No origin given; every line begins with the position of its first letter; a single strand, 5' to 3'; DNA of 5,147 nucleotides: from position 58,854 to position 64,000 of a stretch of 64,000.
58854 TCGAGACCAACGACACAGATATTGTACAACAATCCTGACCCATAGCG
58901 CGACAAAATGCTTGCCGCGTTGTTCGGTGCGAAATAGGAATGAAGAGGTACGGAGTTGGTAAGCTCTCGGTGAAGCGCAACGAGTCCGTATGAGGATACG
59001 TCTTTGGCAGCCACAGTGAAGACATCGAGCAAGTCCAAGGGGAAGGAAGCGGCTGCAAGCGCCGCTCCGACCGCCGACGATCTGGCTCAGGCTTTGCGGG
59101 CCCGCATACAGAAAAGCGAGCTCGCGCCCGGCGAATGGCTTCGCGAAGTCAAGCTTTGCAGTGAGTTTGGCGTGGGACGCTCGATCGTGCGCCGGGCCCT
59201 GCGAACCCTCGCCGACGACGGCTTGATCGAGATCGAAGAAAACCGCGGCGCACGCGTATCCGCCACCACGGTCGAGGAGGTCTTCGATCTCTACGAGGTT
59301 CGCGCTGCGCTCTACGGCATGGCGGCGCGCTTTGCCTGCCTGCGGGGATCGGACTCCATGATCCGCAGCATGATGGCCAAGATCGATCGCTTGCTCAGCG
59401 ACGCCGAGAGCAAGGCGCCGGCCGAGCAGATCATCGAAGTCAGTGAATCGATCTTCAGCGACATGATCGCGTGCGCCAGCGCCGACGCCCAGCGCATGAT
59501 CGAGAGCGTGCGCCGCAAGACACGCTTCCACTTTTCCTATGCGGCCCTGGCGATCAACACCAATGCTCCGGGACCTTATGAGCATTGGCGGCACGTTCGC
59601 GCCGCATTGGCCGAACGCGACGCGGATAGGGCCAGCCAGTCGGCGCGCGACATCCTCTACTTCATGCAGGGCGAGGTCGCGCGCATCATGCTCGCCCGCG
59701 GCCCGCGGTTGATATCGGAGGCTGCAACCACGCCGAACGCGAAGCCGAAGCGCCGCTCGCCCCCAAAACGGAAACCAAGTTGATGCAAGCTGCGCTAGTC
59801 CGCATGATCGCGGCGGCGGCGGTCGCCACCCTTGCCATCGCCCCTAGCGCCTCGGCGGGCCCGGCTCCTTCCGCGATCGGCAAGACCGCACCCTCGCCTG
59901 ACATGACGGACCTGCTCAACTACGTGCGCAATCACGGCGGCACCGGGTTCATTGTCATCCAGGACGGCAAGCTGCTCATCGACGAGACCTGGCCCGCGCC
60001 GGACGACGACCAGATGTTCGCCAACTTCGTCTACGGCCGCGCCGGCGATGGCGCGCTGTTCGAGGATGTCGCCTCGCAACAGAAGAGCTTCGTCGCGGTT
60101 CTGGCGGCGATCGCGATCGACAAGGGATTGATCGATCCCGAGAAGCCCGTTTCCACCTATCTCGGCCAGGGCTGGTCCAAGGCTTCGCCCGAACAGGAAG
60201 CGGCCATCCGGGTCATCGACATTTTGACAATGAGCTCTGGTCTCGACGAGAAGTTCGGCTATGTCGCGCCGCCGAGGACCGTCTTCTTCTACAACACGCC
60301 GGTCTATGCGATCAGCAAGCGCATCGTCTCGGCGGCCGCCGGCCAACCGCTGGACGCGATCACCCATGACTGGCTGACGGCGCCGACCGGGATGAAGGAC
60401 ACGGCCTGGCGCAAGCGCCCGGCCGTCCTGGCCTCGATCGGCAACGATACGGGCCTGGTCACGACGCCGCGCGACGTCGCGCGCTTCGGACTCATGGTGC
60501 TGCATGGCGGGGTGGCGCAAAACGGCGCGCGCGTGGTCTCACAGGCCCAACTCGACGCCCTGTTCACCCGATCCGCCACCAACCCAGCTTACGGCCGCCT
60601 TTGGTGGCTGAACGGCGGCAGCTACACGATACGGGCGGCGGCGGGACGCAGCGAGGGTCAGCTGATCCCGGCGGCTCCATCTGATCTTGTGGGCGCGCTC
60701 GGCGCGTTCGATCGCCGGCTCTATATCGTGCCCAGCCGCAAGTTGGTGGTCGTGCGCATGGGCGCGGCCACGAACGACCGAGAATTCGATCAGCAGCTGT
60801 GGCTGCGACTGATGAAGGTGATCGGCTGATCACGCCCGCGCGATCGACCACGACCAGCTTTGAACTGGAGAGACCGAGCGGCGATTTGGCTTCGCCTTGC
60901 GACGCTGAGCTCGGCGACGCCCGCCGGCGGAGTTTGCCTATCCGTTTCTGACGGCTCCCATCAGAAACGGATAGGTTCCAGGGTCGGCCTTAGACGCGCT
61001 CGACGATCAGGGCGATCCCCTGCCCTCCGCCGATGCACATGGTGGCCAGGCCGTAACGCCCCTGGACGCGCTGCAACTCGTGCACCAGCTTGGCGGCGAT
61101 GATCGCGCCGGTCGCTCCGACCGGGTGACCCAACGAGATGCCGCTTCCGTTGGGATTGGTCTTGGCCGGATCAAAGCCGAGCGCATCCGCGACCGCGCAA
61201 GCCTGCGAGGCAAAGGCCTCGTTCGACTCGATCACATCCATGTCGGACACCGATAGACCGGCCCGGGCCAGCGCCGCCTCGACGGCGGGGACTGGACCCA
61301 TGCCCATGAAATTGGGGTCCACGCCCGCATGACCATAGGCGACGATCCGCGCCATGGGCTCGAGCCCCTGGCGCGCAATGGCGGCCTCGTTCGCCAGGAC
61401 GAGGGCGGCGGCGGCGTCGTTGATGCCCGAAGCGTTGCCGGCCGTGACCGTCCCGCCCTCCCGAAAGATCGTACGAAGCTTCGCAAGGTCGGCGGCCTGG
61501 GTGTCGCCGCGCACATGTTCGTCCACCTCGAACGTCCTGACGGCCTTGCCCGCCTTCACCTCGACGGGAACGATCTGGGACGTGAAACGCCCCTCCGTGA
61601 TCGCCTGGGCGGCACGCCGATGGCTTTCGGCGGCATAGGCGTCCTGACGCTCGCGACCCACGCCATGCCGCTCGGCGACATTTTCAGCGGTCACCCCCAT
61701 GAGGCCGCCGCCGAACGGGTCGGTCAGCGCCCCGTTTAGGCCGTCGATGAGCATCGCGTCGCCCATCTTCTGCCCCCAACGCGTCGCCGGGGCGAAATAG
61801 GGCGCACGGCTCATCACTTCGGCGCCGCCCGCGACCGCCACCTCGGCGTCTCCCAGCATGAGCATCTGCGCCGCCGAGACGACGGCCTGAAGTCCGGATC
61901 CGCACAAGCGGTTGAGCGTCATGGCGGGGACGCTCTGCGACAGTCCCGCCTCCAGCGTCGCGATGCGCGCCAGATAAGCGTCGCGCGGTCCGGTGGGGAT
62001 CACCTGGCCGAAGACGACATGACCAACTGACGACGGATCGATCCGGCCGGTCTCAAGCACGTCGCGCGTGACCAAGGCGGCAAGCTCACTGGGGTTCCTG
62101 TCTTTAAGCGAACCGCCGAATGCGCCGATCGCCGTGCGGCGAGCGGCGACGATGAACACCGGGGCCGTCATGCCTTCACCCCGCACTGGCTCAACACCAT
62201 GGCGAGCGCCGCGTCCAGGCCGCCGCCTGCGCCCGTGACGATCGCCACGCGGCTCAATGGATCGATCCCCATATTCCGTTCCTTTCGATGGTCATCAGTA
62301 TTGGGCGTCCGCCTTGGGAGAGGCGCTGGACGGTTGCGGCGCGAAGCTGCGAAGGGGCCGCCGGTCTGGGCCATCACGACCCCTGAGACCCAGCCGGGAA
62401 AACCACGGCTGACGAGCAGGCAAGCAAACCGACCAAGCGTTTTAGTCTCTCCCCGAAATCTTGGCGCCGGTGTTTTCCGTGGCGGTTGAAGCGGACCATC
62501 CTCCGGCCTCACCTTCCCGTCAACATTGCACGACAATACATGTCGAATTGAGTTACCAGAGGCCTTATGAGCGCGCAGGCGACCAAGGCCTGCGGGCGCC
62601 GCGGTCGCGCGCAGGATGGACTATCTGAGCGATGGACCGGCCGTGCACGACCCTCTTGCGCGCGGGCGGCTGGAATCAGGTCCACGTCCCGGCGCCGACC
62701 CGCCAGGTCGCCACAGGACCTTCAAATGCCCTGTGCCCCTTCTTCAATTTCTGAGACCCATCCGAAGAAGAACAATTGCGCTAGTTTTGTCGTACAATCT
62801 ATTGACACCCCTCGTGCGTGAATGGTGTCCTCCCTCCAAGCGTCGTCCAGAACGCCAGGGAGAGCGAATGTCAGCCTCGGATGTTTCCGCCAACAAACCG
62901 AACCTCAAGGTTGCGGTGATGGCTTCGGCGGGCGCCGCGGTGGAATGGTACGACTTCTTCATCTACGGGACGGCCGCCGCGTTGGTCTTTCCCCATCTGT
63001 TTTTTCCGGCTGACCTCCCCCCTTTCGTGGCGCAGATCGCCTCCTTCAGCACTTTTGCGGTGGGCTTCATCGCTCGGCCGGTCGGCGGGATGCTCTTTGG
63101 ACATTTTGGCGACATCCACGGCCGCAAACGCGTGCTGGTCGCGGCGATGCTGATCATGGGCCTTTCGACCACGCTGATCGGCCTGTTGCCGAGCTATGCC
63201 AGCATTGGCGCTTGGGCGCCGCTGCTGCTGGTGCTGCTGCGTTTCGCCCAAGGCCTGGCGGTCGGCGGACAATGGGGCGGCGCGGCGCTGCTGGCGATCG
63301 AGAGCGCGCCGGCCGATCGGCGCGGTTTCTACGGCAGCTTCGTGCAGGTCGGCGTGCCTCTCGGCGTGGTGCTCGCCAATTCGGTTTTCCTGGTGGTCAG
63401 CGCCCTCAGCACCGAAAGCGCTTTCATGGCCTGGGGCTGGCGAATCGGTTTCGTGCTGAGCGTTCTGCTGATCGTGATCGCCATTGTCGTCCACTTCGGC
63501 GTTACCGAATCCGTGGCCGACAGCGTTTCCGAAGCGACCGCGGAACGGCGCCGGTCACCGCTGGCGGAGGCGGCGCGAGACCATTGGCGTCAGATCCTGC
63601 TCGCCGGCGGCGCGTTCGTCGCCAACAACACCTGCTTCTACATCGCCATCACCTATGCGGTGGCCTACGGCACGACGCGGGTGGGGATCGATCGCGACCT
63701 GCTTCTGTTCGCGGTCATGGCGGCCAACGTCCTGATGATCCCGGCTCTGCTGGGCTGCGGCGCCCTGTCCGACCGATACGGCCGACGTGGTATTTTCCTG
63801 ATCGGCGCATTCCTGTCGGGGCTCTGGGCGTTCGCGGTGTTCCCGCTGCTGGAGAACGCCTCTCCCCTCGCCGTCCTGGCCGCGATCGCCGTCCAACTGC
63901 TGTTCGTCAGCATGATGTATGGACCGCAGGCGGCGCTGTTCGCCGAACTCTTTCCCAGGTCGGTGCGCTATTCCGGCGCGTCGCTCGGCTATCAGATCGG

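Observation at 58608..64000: A 13-bp operator occurring three times defines a candidate GntR mini-regulon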

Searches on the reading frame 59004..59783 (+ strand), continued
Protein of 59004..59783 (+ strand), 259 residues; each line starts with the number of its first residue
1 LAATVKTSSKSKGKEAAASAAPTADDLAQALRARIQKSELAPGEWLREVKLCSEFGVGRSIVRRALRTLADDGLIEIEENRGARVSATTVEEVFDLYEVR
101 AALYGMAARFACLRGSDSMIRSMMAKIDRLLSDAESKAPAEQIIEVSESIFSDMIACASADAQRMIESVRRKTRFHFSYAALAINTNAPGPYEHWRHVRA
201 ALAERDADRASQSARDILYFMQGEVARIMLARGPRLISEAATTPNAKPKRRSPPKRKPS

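Call 66: search_solved_structures(query=L008:13570-14808:+, max_evalue=1e-10)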
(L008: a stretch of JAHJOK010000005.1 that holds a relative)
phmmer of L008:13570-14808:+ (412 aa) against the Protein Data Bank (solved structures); distinct sequences matched with E-value up to 1e-10: 24.
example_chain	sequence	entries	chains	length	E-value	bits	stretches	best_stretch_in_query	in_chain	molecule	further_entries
7pp3_A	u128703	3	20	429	1.4e-114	386.5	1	10-411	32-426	Esterase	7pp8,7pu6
4ivi_A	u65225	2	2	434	1.2e-72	248.4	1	5-410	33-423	Carboxylesterase | Carboxylesterases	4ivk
7uda_A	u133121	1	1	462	8.5e-64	219.2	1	5-411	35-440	Beta-lactamase domain-containing protein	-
7u1b_A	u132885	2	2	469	9e-64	219.1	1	5-411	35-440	Beta-lactamase domain-containing protein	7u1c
1ci8_A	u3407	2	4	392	1.1e-38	136.4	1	11-408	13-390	PROTEIN (CARBOXYLESTERASE)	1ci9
5zwq_A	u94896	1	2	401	4.2e-37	131.3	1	63-405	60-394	Est-Y29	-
5zwr_B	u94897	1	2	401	4.7e-37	131.1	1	63-405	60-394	Est-Y29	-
4p6b_A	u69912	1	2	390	7.7e-37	130.4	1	63-405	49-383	Est-Y29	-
4p85_A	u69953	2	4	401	8e-37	130.4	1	63-405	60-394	Est-Y29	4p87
5zwv_B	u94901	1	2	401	3.9e-36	128.1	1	63-405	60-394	Est-Y29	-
7atl_AAA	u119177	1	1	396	1e-27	100.4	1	17-391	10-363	Esterase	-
6kjh_A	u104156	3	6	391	1.4e-23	86.7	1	10-393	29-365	Putative beta-lactamase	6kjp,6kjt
6kjj_A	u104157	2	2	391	3.7e-23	85.3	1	10-393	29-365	Putative beta-lactamase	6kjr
6kjc_A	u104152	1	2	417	1.1e-22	83.8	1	15-383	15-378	Pc15g00720 protein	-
6kjq_A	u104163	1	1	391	2.5e-22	82.6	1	10-393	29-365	Putative beta-lactamase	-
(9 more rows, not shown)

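Call 67: search_solved_structures(query=L009:9875-11455:+, max_evalue=1e-40)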
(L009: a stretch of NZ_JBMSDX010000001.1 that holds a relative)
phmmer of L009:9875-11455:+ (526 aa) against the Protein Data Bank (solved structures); distinct sequences matched with E-value up to 1e-40: 16.
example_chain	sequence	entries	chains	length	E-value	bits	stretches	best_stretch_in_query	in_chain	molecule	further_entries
6ihk_A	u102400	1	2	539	3.5e-128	431.9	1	4-522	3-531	AMP-binding domain protein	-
6ijb_A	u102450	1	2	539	2.6e-127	429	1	4-522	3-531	AMP-binding domain protein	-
1ult_A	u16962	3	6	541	1.5e-98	334.1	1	11-524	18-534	long chain fatty acid-CoA ligase | long-chain-fatty-acid-CoA synthetase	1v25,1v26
8hsy_A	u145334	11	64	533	7.1e-57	196.6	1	37-521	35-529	Acyl-acyl carrier protein synthetase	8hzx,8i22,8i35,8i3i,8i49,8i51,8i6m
8jyl_A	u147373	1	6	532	7.5e-57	196.5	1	37-521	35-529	Acyl-acyl carrier protein synthetase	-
3r44_A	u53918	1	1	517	2e-56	195.1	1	36-526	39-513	fatty acyl CoA synthetase FADD13 (FATTY-ACYL-CoA SYNTHETASE)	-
8weu_A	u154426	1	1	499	8e-49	170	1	35-525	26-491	Fatty-acyl-CoA synthase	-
8wev_A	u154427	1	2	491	8.1e-49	170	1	35-525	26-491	Feruloyl-CoA Synthetase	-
8r2q_A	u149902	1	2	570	6.5e-46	160.4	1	42-526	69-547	Probable fatty-acid-CoA ligase FadD5 (Fatty-acid-CoA synthetase) (Fatty-acid-CoA synthase)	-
3ivr_A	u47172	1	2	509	2e-42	148.9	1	36-525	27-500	Putative long-chain-fatty-acid CoA ligase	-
6mfy_A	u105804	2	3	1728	5.3e-41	144.2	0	21-521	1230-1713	Linear gramicidin synthase subunit A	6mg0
3a9u_A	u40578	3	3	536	6.6e-41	143.9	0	34-521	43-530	4-coumarate--CoA ligase | 4-coumarate:CoA ligase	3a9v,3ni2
6mfz_A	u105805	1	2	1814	7.1e-41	143.8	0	21-521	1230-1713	Linear gramicidin synthase subunit A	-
9be3_A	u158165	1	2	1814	7.1e-41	143.8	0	21-521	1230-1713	Linear gramicidin synthase subunit A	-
9be4_A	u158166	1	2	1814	7.1e-41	143.8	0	21-521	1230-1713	Linear gramicidin synthase subunit A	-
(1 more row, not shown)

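Call 75: search_solved_structures(query=A1, max_evalue=0.01, show_alignments=2)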
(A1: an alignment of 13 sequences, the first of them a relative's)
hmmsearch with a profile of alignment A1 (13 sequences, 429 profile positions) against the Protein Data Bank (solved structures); distinct sequences matched with E-value up to 0.01: 9.
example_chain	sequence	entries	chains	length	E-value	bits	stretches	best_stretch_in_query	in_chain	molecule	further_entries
8ac9_A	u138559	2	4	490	2.7e-05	26.3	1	40-306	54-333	Keratinase KP1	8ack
8ac7_B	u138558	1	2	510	2.9e-05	26.2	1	40-306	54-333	Keratinase KP1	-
8acg_F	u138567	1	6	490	4e-05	25.7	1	40-306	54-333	Keratinase KP1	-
8acr_A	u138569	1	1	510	4.5e-05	25.6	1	40-306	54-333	Keratinase KP1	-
3iib_A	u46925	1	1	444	5.7e-05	25.2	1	24-169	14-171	Peptidase M28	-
2ek8_A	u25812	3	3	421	0.0023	20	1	34-294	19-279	Aminopeptidase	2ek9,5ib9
7cje_A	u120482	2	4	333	0.0043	19.1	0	34-76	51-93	Glutamine cyclotransferase-related protein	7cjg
6qql_A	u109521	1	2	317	0.0044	19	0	34-76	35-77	Glutamine cyclotransferase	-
3tc8_A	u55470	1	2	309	0.0067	18.4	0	30-80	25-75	Leucine aminopeptidase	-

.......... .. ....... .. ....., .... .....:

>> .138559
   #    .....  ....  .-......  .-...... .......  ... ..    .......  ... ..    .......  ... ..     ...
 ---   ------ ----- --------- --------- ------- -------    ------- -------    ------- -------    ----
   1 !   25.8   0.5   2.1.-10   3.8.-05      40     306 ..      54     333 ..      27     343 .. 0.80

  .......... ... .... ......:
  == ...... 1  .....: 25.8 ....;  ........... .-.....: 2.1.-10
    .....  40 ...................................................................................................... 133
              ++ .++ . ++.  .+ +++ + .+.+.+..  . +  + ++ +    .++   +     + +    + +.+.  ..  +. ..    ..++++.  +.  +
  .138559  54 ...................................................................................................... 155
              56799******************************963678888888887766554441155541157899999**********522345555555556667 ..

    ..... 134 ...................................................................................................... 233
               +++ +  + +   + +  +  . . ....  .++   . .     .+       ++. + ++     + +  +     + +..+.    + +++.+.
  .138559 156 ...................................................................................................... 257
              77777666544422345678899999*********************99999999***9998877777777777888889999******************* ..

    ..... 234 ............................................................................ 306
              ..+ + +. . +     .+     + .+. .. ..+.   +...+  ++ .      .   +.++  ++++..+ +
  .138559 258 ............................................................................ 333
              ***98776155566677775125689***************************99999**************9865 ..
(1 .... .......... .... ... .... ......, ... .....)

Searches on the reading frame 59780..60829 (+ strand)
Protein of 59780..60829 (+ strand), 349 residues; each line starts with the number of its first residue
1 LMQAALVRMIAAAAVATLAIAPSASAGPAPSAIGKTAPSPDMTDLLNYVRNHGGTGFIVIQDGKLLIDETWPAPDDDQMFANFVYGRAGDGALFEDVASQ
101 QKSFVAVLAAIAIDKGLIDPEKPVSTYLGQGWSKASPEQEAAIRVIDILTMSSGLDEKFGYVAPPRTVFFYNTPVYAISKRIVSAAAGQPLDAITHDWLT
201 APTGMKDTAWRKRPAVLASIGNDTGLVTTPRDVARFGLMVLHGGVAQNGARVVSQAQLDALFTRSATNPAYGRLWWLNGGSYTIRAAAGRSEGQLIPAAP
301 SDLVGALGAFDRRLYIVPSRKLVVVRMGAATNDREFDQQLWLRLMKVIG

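Call 5: search_protein_families(library=pfam, proteins=[window:59780-60829:+])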
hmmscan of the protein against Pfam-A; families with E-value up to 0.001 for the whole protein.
window:59780-60829:+ (349 aa): 1 family
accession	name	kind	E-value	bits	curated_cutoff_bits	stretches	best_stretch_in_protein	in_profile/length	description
PF00144.29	Beta-lactamase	-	2.4e-23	83.3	27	1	53-333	15-313/329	Beta-lactamase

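Call 16: search_protein_families(library=ncbifam, proteins=[window:59780-60829:+], max_evalue=0.00001)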
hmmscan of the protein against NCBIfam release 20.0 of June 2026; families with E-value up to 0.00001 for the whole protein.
window:59780-60829:+ (349 aa): 1 family
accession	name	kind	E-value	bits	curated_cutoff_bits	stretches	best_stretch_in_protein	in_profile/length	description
NF002968.0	PRK03642.1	equivalog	3.7e-06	26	385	0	54-166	57-172/432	penicillin binding protein PBP4B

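Call 18: search_solved_structures(query=window:59780-60829:+, max_evalue=0.001)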
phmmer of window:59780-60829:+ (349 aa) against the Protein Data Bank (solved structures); distinct sequences matched with E-value up to 0.001: 19.
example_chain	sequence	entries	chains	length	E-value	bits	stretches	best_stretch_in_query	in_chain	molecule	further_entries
8rlj_A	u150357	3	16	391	3e-07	33.3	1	164-329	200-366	Class C beta-lactamase-related serine hydrolase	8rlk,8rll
2zm2_A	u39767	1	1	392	4.1e-06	29.6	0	225-281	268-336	6-aminohexanoate-dimer hydrolase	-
2zm9_A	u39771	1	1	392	7e-06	28.8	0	225-281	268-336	6-aminohexanoate-dimer hydrolase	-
3vwm_A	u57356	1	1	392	9.8e-06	28.4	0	224-280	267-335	6-aminohexanoate-dimer hydrolase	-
2zm0_A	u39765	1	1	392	1e-05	28.3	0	224-280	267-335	6-aminohexanoate-dimer hydrolase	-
4gb7_A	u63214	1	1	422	1e-05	28.3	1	161-329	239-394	6-aminohexanoate-dimer hydrolase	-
3vwl_A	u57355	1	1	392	1.2e-05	28.1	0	224-280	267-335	6-aminohexanoate-dimer hydrolase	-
1wyc_A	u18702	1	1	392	1.2e-05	28.1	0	224-280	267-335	6-aminohexanoate-dimer hydrolase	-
3vwn_X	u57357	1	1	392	1.3e-05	27.9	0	224-280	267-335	6-aminohexanoate-dimer hydrolase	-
2e8i_A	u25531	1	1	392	1.4e-05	27.8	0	225-280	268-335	6-aminohexanoate-dimer hydrolase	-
2zly_A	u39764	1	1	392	1.5e-05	27.7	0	225-280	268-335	6-aminohexanoate-dimer hydrolase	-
1wyb_A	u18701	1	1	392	1.5e-05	27.7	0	225-280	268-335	6-aminohexanoate-dimer hydrolase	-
3vwq_A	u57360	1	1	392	1.6e-05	27.6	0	224-280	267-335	6-aminohexanoate-dimer hydrolase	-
2zma_A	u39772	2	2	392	1.7e-05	27.6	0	224-280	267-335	6-aminohexanoate-dimer hydrolase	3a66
3vwp_A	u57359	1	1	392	1.9e-05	27.4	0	224-280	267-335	6-aminohexanoate-dimer hydrolase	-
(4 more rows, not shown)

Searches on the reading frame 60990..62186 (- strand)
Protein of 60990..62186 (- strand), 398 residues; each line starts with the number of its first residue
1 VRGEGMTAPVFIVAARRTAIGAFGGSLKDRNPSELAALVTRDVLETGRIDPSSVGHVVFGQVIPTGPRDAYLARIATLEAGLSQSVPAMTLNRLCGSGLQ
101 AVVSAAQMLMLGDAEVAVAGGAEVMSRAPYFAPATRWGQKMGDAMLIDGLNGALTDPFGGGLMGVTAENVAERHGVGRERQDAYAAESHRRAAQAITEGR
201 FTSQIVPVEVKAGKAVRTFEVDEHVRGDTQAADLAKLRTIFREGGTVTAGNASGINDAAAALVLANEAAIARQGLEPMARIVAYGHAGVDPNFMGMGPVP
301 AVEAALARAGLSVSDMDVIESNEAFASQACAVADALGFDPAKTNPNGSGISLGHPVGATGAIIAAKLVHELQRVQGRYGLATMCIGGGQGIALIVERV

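Call 5: search_protein_families(library=pfam, proteins=[window:60990-62186:-])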
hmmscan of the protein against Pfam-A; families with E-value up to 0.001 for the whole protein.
window:60990-62186:- (398 aa): 3 families
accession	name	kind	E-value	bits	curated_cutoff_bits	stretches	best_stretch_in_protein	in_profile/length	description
PF00108.29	Thiolase_N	-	8.7e-84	281.4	26.4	1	10-267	1-259/260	Thiolase, N-terminal domain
PF02803.24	Thiolase_C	-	2.3e-44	150.4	27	1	276-397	2-123/123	Thiolase, C-terminal domain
PF00109.32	ketoacyl-synt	-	5.4e-06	26.6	20.8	1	87-129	166-208/252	Beta-ketoacyl synthase, N-terminal domain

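Call 16: search_protein_families(library=ncbifam, proteins=[window:60990-62171:-], max_evalue=0.00001)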
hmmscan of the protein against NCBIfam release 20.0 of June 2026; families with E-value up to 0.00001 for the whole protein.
window:60990-62171:- (393 aa): 40 families (the best 25 are shown)
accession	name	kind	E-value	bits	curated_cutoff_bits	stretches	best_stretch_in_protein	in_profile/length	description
NF006552.0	PRK09051.1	subfamily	8.8e-188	624.4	565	1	3-393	4-395/395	beta-ketothiolase BktB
NF042999.1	bketothiol_BktB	equivalog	5.9e-181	601.9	725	1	1-393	1-394/394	beta-ketothiolase BktB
TIGR01930.1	AcCoA-C-Actrans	subfamily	2.5e-133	444.8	240.55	1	7-391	1-385/385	acetyl-CoA C-acyltransferase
NF004853.0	PRK06205.1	subfamily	2e-130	435.4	551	1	5-393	4-403/404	acetyl-CoA C-acetyltransferase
NF004206.0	PRK05656.1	subfamily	2.6e-120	402.1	688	1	5-392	4-392/392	acetyl-CoA C-acetyltransferase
NF006551.0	PRK09050.1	subfamily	8.1e-116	387.4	605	1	5-393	4-401/401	3-oxoadipyl-CoA thiolase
TIGR02430.1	pcaF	equivalog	3.8e-114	381.8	597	1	5-393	3-400/400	3-oxoadipyl-CoA thiolase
NF005152.0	PRK06633.1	equivalog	3.7e-109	364.9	675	1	1-393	1-392/392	acetyl-CoA C-acetyltransferase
NF006553.0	PRK09052.1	equivalog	1.5e-105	353.5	567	1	4-393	7-399/399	acetyl-CoA C-acyltransferase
NF006086.0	PRK08235.1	equivalog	9.6e-101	337.7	526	1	6-391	5-391/393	acetyl-CoA C-acetyltransferase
NF006001.0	PRK08131.1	equivalog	8.9e-100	334.4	622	1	6-393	5-400/401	3-oxoadipyl-CoA thiolase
NF005805.0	PRK07661.1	equivalog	1.1e-96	324.1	633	1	6-392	5-390/391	acetyl-CoA C-acetyltransferase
NF005865.0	PRK07801.1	equivalog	2.9e-96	323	591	1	5-393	4-382/382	acetyl-CoA C-acetyltransferase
NF005033.0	PRK06445.1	equivalog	6.1e-92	308.8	511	1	24-393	30-395/395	acetyl-CoA C-acetyltransferase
NF006510.0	PRK08947.1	equivalog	1.8e-90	303.7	519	1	5-393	4-387/387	acetyl-CoA C-acyltransferase FadA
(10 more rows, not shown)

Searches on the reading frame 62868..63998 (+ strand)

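Call 5: search_protein_families(library=pfam, proteins=[window:62868-63998:+])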
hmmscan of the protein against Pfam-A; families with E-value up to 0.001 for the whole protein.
window:62868-63998:+ (377 aa): 3 families
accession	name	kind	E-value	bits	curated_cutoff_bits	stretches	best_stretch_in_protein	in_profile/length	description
PF07690.21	MFS_1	-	1.3e-28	100.4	33.4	1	50-370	29-331/347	Major Facilitator Superfamily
PF00083.30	Sugar_tr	-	8.9e-28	97.8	22.3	2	15-221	1-200/452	Sugar (and other) transporter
PF06779.20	MFS_4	-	0.00041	20.3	26.3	1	74-232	44-194/364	Uncharacterised MFS-type transporter YbfB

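Call 16: search_protein_families(library=ncbifam, proteins=[window:62868-63998:+], max_evalue=0.00001)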
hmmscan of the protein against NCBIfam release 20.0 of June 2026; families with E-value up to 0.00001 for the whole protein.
window:62868-63998:+ (377 aa): 17 families
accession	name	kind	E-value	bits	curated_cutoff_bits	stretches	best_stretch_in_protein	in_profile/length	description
TIGR00883.1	2A0106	subfamily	3.5e-115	385.3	443.45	1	22-377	1-362/400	metabolite/H+ symporter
NF007414.0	PRK09952.1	equivalog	6.5e-98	328.3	538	1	8-377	16-387/438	shikimate transporter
NF007927.0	PRK10642.1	equivalog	1e-68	232.3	544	1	13-375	23-393/500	glycine betaine/L-proline transporter ProP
NF007710.0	PRK10406.1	subfamily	1.9e-58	198.6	550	1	10-376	18-379/432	MFS family transporter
NF011656.1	PRK15075.1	subfamily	3.7e-52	177.6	445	1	14-376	7-366/419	tricarballylate/proton symporter TcuC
TIGR00891.1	2A0112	subfamily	1.6e-24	86.8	552.9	1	62-216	52-192/405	sialate:H+ symport family MFS transporter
NF003024.0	PRK03893.1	subfamily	1.4e-15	57.1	604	1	14-272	21-246/497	sialate:H+ symport family MFS transporter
TIGR00895.1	2A0115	subfamily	6e-15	55.1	418.55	1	63-375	58-380/398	aromatic acid/H+ symport family MFS transporter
NF008963.0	PRK12307.1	equivalog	5.4e-11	42.3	637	1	47-375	45-363/426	MFS transporter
TIGR00887.1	2A0109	equivalog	4.8e-09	35.6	610.3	1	11-179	13-176/502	phosphate:H+ symporter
TIGR00898.1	2A0119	subfamily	8.4e-09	34.7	550.75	1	61-236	133-286/506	cation transport protein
NF008586.0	PRK11551.1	equivalog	1.4e-08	34.1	410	1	62-368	55-343/406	3-(3-hydroxy-phenyl)propionate transporter MhpT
NF053517.1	HbztTptrPcaK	equivalog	2.1e-07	30.3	770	0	72-227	69-210/437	4-hydroxybenzoate transporter PcaK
NF007484.0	PRK10077.1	equivalog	2.3e-06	26.7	608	0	15-217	13-219/480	D-xylose transporter XylE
TIGR00879.1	SP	subfamily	2.8e-06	26.2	237.8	0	15-215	58-247/510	sugar porter family MFS transporter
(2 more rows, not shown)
